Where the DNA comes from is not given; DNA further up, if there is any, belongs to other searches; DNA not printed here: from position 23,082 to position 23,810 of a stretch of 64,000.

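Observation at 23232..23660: VirB1-like SLT lytic transglycosylase inserted between icmP and icmS where icmQ/icmR normally lie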

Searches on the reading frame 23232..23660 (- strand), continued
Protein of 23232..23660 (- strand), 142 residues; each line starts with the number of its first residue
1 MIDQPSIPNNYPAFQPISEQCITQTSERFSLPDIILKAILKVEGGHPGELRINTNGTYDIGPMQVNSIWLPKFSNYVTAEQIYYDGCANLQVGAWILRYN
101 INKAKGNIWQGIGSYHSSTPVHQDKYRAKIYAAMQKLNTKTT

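Call 27: get_annotated_region(hit=H1, flank=9000)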
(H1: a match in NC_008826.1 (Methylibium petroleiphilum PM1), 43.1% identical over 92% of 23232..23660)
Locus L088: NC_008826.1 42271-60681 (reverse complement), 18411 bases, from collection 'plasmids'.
description: Methylibium petroleiphilum PM1 plasmid RPME01, complete sequence
organism: Methylibium petroleiphilum PM1 (NCBI taxid 420662)
taxonomy: Bacteria; Pseudomonadota; Betaproteobacteria; Burkholderiales; Sphaerotilaceae; Methylibium; Methylibium petroleiphilum; Methylibium petroleiphilum PM1
host: -; source: -; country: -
typing (MOB-suite, as given by PLSDB): conjugative; relaxase MOBP; mating-pair formation MPF_F
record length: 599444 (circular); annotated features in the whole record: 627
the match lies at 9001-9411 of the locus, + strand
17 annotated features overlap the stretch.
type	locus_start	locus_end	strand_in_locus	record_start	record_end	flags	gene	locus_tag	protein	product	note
CDS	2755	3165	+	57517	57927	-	-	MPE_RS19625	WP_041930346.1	hypothetical protein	-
CDS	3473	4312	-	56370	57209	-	-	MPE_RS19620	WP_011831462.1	ParB/RepB/Spo0J family partition protein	GO:0007059 - chromosome segregation [Evidence IEA]; GO:0000910 - cytokinesis [Evidence IEA]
CDS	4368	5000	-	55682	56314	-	-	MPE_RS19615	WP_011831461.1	ankyrin repeat domain-containing protein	-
CDS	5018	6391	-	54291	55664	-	-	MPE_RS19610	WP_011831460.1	prepilin-type N-terminal cleavage/methylation domain-containing protein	-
CDS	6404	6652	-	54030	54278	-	-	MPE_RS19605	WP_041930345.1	excisionase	GO:0006310 - DNA recombination [Evidence IEA]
CDS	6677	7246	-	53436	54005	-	-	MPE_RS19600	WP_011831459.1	hypothetical protein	-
CDS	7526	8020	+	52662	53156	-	-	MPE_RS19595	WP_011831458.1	hypothetical protein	-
CDS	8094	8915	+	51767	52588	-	-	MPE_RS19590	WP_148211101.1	hypothetical protein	-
CDS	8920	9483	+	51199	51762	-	-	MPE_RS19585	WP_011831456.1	lytic transglycosylase domain-containing protein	-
CDS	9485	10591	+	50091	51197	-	icmP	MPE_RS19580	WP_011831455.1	type IVB secretion system coupling complex protein DotM/IcmP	-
CDS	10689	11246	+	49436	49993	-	-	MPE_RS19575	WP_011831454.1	hypothetical protein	-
CDS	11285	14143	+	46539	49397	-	-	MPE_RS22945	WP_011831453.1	TraM recognition domain-containing protein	-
CDS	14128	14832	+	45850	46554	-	-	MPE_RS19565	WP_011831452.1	DUF882 domain-containing protein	-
CDS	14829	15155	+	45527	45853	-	-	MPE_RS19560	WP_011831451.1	hypothetical protein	-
CDS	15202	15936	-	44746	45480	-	-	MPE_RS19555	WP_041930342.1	hypothetical protein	-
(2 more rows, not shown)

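Call 34: search_protein_families(library=pfam, proteins=[L021:1293-2237:+, L021:2660-3424:+, L021:3435-4406:+, L021:4417-5682:+, L021:5926-7992:+, L021:8519-11263:-, L037:1505-2728:+, L037:3142-4641:+, L037:5232-7310:+, L037:8374-9519:+], max_evalue=0.001)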
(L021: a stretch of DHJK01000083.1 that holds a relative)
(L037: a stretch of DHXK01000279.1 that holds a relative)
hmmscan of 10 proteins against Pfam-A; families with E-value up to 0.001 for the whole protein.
L021:1293-2237:+ (314 aa): 1 family
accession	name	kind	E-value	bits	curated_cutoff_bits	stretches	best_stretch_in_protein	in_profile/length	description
PF04610.19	TrbL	-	4.6e-29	102.2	25.9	1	77-263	2-190/215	TrbL/VirB6 plasmid conjugal transfer protein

L021:2660-3424:+ (254 aa): 1 family
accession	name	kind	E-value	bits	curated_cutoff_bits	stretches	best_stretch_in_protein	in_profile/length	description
PF04335.19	VirB8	-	4.7e-40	138.1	23.2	1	50-252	2-212/213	VirB8 protein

L021:3435-4406:+ (323 aa): 1 family
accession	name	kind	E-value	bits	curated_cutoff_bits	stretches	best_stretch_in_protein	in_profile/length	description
PF03524.21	CagX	-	2.2e-44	152.1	34.2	1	103-320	15-196/198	Conjugal transfer protein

L021:4417-5682:+ (421 aa): 1 family
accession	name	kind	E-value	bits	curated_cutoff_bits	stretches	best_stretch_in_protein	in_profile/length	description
PF03743.19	TrbI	-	8e-63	212.1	35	1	233-415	2-188/188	Bacterial conjugation TrbI-like protein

L021:5926-7992:+ (688 aa): 3 families
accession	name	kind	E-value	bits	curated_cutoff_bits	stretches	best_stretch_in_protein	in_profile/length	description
PF02534.20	T4SS-DNA_transf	-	1e-96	325.1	20.1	1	187-642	31-458/468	Type IV secretory system Conjugative DNA transfer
PF12696.13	TraG-D_C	-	9.5e-26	90.6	22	1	488-608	2-125/126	TraM recognition site of TraD and TraG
PF10412.15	TrwB_AAD_bind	-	7.2e-24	84.8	20.5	1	403-622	174-381/387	Type IV secretion-system coupling protein DNA-binding domain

L021:8519-11263:- (914 aa): 2 families
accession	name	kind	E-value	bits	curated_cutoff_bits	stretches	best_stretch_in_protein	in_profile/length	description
PF11843.13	DUF3363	-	4.5e-16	59.4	28.4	1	266-369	2-106/375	Protein of unknown function (DUF3363)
PF03432.20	Relaxase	-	4.7e-06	27.4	24.6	1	101-184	23-106/132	MobA/VirD2-like, nuclease domain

L037:1505-2728:+ (407 aa): 0 families

L037:3142-4641:+ (499 aa): 1 family
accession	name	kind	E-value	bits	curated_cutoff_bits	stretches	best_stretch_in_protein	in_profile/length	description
PF07916.16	TraG_N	-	1.8e-41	143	36.1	1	10-466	1-452/462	TraG-like protein, N-terminal region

L037:5232-7310:+ (692 aa): 3 families
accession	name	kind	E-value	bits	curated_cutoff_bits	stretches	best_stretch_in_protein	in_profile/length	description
PF12696.13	TraG-D_C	-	2.4e-07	31.1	22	1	463-591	2-125/126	TraM recognition site of TraD and TraG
PF10412.15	TrwB_AAD_bind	-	5.4e-05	22.7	20.5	0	157-196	15-54/387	Type IV secretion-system coupling protein DNA-binding domain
PF01935.23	DUF87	-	0.00012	22.7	23.2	1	144-196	9-63/220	Helicase HerA, central domain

L037:8374-9519:+ (381 aa): 0 families

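Call 49: search_solved_structures(query=A1, max_evalue=0.01, show_alignments=2)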
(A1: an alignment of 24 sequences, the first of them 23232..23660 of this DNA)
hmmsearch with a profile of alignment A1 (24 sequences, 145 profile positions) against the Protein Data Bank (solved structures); distinct sequences matched with E-value up to 0.01: 2.
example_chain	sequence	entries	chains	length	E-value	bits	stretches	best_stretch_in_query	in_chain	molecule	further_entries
8urn_A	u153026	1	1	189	1.2e-24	89.8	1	21-143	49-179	EscI inner rod protein type III secretion system,EtgA protein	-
4xp8_A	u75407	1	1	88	3.9e-17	65.5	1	22-104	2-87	EtgA protein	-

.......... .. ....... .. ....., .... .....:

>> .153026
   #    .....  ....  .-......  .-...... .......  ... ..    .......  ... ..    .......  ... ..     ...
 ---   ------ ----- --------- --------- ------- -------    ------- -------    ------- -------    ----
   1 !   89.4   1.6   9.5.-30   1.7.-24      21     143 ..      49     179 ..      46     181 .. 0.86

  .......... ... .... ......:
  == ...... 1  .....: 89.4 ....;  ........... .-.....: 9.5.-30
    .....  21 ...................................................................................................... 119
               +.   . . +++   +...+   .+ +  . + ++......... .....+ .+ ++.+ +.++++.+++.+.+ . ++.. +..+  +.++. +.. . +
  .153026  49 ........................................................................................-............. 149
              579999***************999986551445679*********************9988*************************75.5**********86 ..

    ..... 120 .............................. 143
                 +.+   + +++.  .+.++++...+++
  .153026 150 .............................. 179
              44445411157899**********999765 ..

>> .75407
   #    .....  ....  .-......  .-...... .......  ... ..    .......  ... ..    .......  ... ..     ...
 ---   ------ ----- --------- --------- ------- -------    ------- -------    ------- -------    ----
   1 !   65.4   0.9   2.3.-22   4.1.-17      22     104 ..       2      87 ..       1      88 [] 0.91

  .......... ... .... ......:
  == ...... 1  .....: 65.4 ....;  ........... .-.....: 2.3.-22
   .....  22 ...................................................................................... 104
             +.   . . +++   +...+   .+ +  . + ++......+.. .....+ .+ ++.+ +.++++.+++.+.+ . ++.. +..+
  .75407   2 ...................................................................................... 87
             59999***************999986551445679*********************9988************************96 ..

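Call 51: search_protein_families(library=pfam, proteins=[L088:7526-8020:+, L088:8094-8915:+, L088:10689-11246:+, L088:14128-14832:+, L087:6501-6896:+, L088:6677-7246:-], max_evalue=0.01)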
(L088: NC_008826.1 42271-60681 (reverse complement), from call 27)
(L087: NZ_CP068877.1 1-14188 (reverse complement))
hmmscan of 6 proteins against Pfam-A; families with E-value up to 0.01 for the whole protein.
L088:7526-8020:+ (164 aa): 0 families

L088:8094-8915:+ (273 aa): 0 families

L088:10689-11246:+ (185 aa): 0 families

L088:14128-14832:+ (234 aa): 2 families
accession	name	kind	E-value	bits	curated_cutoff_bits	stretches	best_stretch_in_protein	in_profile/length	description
PF05951.18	Peptidase_M15_2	-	1.9e-21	76.9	27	1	97-226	22-153/153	Bacterial protein of unknown function (DUF882)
PF08291.16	Peptidase_M15_3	-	7.8e-13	49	23.2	1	130-219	22-108/108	Peptidase M15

L087:6501-6896:+ (131 aa): 1 family
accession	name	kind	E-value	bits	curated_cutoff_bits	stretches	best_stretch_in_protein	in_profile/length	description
PF07383.17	DUF1496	-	0.00062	19.6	20.2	1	81-109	8-36/53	Protein of unknown function (DUF1496)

L088:6677-7246:- (189 aa): 0 families

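Call 55: predict_structure(alignment_id=A1)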
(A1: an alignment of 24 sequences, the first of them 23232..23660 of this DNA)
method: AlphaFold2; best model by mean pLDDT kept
length: 142 residues; sequences in the alignment: 24
mean_pLDDT: 91.2   pTM: 0.84
mean pLDDT of the five models: 91.2, 90.9, 90.4, 90.2, 90.1
residues with pLDDT >= 90: 120; 70-90: 8; 50-70: 8; < 50: 6
segments of 3 or more residues with pLDDT < 50: 1-4
pLDDT, mean of each block of 10 residues (from residue 1): 49 85 98 98 95 93 96 95 97 98 97 94 97 91 57
secondary structure, 60 per line:
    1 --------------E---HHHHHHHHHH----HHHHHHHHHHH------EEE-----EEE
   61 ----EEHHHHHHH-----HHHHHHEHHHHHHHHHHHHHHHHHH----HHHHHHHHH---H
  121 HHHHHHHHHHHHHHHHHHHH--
elements in order: H19-28 H33-43 E50-52 E58-60 H67-73 H79-84 H86-103 H108-116 H120-140

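Call 59: fold_search(model_id=the predicted structure, library=pdb)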
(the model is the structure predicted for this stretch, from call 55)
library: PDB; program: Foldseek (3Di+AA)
matches with E <= 10: 570; with E <= 0.001: 2
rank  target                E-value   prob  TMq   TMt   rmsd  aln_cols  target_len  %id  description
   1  8urn                  1.2e-07  1.00  0.72  0.67   2.1       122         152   34  Crystal structure of EscI(51-87)-linker-EtgA(18-152) fusion protein (released 2024-02-14)
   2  4xp8                  1.1e-05  1.00  0.54  0.85   1.6        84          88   37  Structure of EtgA D60N mutant (released 2015-02-18)
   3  8bbu_A                1.5e-03  1.00  0.56  0.64   3.7       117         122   20  Crystal structure of medical leech destabilase (high salt) (released 2023-02-08)
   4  6h5f                  4.2e-03  1.00  0.61  0.17   2.9       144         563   14  LtgA disordered Helix (released 2019-08-28)
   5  3w6f_A                5.0e-03  1.00  0.56  0.53   7.5       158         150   18  Crystal structure of catalytic domain of chitinase from Ralstonia sp. A-471 (E162Q) in complex with disaccharide (released 2013-05-15)
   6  5mpq                  6.3e-03  1.00  0.67  0.18   2.6       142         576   13  Bulgecin A: The key to a broad-spectrum inhibitor that targets lytic transglycosylases (released 2017-03-29)
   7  3w6e_A                6.3e-03  1.00  0.56  0.51   7.5       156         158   17  Crystal structure of catalytic domain of chitinase from Ralstonia sp. A-471 (E162Q) (released 2013-05-15)
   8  3w6e_D                6.3e-03  1.00  0.53  0.49   7.7       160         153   16  Crystal structure of catalytic domain of chitinase from Ralstonia sp. A-471 (E162Q) (released 2013-05-15)
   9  5o2n_A                7.1e-03  1.00  0.67  0.18   3.0       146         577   14  Lytic transglycosylase in action (released 2018-03-14)
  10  5o1j_A                7.5e-03  1.00  0.67  0.18   2.5       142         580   13  Lytic transglycosylase in action (released 2018-03-14)
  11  5ohu                  8.0e-03  1.00  0.67  0.17   2.8       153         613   14  The X-ray Structure of Lytic Transglycosylase Slt from Pseudomonas aeruginosa (released 2018-04-18)
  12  3w6b_A                9.5e-03  1.00  0.56  0.50   4.8       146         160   19  Crystal structure of catalytic domain of chitinase from Ralstonia sp. A-471 (released 2013-05-15)
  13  4cfo_A                1.0e-02  1.00  0.57  0.27   4.9       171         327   12  Structure of Lytic Transglycosylase MltC from Escherichia coli in complex with tetrasaccharide at 2.9 A resolution. (released 2014-07-23)
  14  1gbs                  1.1e-02  1.00  0.59  0.47   4.2       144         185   19  CRYSTAL STRUCTURE OF BLACK SWAN GOOSE-TYPE LYSOZYME AT 1.8 ANGSTROMS RESOLUTION (released 1995-07-10)
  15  3w6c_A                1.2e-02  1.00  0.53  0.50   5.0       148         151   17  Crystal structure of catalytic domain of chitinase from Ralstonia sp. A-471 in complex with disaccharide (released 2013-05-15)
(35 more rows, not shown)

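Call 72: search_protein_families(library=ncbifam, proteins=[L087:7001-7396:+, L088:8920-9483:+, L021:7989-8414:+, L001:6001-6447:+, L011:8001-8435:+], max_evalue=0.001)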
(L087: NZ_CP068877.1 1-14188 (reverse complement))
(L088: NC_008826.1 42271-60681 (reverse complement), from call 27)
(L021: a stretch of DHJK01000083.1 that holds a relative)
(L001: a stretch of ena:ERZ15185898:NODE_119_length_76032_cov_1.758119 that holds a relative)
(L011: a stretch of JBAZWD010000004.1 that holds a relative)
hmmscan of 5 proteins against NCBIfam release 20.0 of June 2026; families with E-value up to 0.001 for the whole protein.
L087:7001-7396:+ (131 aa): 2 families
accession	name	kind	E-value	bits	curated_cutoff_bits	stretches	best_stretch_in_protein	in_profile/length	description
NF010463.0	PRK13888.1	equivalog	5.8e-24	85.3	246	1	12-124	16-127/211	conjugal transfer protein TrbN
NF011856.0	PRK15328.1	equivalog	1.2e-10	41.2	208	1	12-117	20-124/160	type III secretion system invasion protein IagB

L088:8920-9483:+ (187 aa): 2 families
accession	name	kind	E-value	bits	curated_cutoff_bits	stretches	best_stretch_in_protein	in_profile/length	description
NF010463.0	PRK13888.1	equivalog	2.4e-22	80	246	1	38-176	17-147/211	conjugal transfer protein TrbN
NF011856.0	PRK15328.1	equivalog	2.2e-08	33.8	208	1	36-143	19-121/160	type III secretion system invasion protein IagB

L021:7989-8414:+ (141 aa): 2 families
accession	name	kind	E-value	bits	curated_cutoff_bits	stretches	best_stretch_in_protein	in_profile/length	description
NF010463.0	PRK13888.1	equivalog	1.3e-24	87.4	246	1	11-124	15-129/211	conjugal transfer protein TrbN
NF011856.0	PRK15328.1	equivalog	1.8e-20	73.1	208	1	3-128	11-141/160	type III secretion system invasion protein IagB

L001:6001-6447:+ (148 aa): 2 families
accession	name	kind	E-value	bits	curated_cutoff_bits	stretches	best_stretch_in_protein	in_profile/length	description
NF010463.0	PRK13888.1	equivalog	3.9e-24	85.8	246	1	24-133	17-127/211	conjugal transfer protein TrbN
NF011856.0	PRK15328.1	equivalog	8.8e-15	54.6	208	1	18-138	15-140/160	type III secretion system invasion protein IagB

L011:8001-8435:+ (144 aa): 2 families
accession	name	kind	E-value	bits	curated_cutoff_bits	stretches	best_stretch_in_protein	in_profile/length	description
NF010463.0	PRK13888.1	equivalog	4.3e-24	85.7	246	1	23-133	16-127/211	conjugal transfer protein TrbN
NF011856.0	PRK15328.1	equivalog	7.2e-13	48.4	208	1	22-135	19-132/160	type III secretion system invasion protein IagB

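Call 74: find_encoding_contigs(protein=P0024, flank=5000, max_places=1)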
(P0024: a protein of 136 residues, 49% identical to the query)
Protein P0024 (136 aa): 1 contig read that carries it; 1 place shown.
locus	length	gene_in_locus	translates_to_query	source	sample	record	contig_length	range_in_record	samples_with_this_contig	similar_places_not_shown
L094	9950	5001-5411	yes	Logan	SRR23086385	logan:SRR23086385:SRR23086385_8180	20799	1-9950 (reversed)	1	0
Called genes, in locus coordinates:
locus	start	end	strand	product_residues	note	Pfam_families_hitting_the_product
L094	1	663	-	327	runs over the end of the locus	PF12293:T4BSS_DotH_IcmK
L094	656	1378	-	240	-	PF11393:T4BSS_DotI_IcmL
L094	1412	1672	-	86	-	PF28014:IcmT_2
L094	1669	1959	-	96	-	-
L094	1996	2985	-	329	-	PF00437:T2SSE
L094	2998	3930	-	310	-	PF16932:T4SS_TraI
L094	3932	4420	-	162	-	PF16816:DotD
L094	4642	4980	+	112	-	PF12608:T4bSS_IcmS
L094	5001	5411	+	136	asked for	PF01464:SLT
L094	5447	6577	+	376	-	PF23127:DotM_C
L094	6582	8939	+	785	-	PF01580:FtsK_SpoIIIE (weak), PF02534:T4SS-DNA_transf (faint), PF12696:TraG-D_C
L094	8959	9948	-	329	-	?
